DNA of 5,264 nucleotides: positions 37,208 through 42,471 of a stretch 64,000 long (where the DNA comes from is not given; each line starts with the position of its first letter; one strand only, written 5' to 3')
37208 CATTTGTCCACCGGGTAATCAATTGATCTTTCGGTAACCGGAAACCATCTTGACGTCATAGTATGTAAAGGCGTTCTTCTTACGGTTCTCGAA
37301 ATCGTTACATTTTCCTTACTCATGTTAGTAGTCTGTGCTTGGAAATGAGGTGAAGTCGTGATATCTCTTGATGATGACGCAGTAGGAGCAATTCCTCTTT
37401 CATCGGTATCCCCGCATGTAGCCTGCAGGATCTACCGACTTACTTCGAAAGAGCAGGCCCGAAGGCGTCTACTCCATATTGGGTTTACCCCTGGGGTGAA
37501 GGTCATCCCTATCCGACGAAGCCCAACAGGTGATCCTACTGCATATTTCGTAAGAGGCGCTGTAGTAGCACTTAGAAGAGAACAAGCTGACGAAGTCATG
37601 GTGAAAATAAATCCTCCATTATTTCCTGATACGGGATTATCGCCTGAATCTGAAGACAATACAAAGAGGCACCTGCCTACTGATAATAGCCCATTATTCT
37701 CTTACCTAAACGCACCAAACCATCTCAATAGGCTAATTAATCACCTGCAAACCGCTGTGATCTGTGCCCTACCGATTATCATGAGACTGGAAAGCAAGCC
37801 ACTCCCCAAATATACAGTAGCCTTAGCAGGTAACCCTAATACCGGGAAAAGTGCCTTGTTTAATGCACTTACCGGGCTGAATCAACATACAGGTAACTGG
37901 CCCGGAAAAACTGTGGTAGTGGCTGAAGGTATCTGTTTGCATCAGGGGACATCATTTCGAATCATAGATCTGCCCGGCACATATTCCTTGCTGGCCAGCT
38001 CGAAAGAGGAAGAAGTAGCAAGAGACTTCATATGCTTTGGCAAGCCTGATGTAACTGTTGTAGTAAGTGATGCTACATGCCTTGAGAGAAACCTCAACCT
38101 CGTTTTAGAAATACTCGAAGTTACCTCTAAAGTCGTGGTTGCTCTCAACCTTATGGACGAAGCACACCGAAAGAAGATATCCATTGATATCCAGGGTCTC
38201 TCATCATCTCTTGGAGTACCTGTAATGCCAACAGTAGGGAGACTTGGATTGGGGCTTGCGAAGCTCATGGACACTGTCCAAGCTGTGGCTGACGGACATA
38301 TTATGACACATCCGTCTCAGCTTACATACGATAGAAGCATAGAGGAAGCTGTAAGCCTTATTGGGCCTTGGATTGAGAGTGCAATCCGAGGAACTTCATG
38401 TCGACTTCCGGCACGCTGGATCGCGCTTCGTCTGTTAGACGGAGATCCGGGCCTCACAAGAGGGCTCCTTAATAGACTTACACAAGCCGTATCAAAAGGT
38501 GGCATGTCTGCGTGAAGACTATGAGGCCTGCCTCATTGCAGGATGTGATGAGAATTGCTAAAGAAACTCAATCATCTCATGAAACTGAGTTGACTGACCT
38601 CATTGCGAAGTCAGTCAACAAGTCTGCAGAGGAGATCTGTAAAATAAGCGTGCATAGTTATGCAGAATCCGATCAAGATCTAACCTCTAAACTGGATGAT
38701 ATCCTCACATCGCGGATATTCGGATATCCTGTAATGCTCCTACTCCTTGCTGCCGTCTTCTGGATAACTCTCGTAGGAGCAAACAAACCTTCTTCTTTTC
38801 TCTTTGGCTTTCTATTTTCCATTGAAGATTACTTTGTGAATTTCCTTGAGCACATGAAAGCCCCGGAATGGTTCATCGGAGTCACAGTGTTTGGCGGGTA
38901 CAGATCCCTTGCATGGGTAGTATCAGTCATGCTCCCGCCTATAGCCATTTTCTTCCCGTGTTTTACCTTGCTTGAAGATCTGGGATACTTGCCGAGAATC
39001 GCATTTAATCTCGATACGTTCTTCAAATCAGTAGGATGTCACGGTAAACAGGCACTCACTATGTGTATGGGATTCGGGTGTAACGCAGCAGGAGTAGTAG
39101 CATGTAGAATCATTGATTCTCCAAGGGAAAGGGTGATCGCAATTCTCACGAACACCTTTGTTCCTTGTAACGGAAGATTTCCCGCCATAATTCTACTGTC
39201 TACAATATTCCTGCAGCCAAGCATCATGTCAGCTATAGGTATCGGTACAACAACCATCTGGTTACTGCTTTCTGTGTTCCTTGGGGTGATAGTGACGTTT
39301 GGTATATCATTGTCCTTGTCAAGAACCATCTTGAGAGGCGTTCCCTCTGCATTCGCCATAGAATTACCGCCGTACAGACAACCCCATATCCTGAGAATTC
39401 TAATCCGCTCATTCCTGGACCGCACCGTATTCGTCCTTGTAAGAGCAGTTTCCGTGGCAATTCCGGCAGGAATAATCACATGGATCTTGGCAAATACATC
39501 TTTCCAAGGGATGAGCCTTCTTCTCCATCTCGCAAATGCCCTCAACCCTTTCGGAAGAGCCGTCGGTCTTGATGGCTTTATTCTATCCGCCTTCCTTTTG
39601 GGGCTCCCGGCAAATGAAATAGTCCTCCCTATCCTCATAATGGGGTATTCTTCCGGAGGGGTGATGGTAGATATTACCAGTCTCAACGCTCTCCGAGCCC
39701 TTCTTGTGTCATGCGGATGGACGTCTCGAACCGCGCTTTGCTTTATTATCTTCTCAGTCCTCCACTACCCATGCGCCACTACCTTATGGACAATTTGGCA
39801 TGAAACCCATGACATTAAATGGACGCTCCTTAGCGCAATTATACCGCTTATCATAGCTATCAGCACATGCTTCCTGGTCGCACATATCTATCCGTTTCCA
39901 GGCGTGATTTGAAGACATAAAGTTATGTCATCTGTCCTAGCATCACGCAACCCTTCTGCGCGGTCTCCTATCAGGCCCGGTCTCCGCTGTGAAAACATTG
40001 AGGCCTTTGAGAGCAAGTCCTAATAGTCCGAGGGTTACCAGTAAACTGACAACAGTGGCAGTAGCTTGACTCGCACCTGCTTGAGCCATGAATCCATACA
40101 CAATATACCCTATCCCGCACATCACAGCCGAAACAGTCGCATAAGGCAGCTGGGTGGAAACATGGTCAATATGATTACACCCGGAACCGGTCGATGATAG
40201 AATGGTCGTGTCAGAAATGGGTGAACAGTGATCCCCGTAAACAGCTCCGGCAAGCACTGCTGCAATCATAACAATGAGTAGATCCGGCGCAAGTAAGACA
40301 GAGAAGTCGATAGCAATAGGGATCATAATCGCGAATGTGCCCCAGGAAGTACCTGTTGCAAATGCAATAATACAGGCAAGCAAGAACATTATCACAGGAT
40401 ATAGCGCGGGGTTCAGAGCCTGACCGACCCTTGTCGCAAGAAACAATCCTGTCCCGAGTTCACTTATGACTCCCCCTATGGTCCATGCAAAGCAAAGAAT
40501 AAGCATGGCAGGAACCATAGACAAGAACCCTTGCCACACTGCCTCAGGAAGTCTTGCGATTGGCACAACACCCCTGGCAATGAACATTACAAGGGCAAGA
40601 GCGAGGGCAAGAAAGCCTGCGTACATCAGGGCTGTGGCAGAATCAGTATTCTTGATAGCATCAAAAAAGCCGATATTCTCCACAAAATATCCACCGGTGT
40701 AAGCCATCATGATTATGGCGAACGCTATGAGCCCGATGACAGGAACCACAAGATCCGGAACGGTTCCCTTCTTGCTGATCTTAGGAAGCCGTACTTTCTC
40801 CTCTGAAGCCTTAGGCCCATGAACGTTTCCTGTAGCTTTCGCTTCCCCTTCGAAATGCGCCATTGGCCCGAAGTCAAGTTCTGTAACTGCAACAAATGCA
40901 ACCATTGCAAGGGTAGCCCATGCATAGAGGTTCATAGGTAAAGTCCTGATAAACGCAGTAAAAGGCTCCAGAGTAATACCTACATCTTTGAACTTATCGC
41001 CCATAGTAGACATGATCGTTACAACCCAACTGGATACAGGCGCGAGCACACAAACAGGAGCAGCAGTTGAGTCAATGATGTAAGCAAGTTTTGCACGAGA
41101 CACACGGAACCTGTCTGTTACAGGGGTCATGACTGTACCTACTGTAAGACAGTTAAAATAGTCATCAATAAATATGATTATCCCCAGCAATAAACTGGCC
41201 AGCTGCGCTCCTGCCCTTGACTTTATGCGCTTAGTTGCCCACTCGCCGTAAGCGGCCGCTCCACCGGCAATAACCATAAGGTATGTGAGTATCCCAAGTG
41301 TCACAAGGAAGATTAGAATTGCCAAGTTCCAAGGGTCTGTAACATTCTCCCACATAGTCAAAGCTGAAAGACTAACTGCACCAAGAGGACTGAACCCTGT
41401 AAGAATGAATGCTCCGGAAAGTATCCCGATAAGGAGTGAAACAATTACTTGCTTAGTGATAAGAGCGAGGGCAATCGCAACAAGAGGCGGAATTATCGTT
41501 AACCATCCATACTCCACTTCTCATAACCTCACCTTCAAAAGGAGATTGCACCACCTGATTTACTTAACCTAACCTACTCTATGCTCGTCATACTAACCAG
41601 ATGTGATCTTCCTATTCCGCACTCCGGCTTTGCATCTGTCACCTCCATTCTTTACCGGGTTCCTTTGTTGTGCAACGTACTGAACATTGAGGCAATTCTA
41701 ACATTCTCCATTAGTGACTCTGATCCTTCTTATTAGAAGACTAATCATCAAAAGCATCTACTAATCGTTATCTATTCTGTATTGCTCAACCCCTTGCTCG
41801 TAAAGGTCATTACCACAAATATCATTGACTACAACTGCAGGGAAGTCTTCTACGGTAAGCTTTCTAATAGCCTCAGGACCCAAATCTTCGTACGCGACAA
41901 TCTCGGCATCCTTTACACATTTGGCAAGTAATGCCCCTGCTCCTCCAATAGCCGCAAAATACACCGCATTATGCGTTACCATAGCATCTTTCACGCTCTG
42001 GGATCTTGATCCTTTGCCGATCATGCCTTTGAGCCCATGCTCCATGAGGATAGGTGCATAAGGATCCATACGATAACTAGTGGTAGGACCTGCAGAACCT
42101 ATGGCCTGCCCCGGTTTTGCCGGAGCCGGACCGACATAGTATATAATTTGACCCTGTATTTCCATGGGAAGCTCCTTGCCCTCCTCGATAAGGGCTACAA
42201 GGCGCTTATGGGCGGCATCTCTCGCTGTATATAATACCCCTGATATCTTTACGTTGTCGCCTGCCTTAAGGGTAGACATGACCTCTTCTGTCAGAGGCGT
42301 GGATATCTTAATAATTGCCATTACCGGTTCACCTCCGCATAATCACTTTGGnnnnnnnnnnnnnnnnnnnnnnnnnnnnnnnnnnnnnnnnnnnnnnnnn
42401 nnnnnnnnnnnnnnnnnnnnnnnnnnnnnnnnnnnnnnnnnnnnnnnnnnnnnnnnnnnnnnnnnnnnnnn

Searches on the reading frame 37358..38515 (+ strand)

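Call 67: search_protein_families(library=pfam, proteins=[window:37358-38515:+], max_evalue=0.00001)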
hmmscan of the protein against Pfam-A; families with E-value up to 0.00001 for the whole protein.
window:37358-38515:+ (385 aa): 4 families
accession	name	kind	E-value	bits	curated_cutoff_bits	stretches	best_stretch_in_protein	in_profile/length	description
PF02421.24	FeoB_N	-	9e-58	194.7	27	1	153-306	2-155/156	Ferrous iron transport protein B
PF01926.29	MMR_HSR1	-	2.1e-18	66.9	21.9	1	153-264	1-112/113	50S ribosome-binding GTPase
PF04023.20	FeoA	-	3.9e-13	49.7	23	1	12-83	1-73/74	FeoA domain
PF17910.6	FeoB_Cyto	-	4.5e-06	27.4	23.4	1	324-370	1-44/90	FeoB cytosolic helical domain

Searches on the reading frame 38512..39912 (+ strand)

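Call 67: search_protein_families(library=pfam, proteins=[window:38512-39912:+], max_evalue=0.00001)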
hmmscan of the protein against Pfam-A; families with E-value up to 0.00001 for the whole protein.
window:38512-39912:+ (466 aa): 2 families
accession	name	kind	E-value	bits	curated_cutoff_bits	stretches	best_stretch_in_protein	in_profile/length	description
PF07670.19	Gate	-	4.9e-25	88.4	29.6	2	138-229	2-100/104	Nucleoside recognition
PF07664.17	FeoB_C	-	3.6e-11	43.1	26.6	1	253-301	3-52/54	Ferrous iron transport protein B C terminus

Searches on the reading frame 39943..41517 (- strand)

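Call 59: search_protein_families(library=pfam, proteins=[window:39943-41517:-], max_evalue=0.00001)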
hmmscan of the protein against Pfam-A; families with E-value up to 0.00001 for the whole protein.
window:39943-41517:- (524 aa): 1 family
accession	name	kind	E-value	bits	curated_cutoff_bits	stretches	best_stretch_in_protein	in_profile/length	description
PF03553.21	Na_H_antiporter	-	3e-64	217.6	23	1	155-476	1-303/303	Na+/H+ antiporter family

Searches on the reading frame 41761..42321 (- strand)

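Call 69: search_protein_families(library=pfam, proteins=[window:41761-42321:-], max_evalue=0.0001)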
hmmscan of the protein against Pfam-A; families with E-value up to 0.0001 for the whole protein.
window:41761-42321:- (186 aa): 1 family
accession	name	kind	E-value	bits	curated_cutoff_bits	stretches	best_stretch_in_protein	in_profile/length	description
PF05683.17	Fumerase_C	-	4.4e-60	203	22.2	1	4-176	29-204/205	Fumarase C-terminus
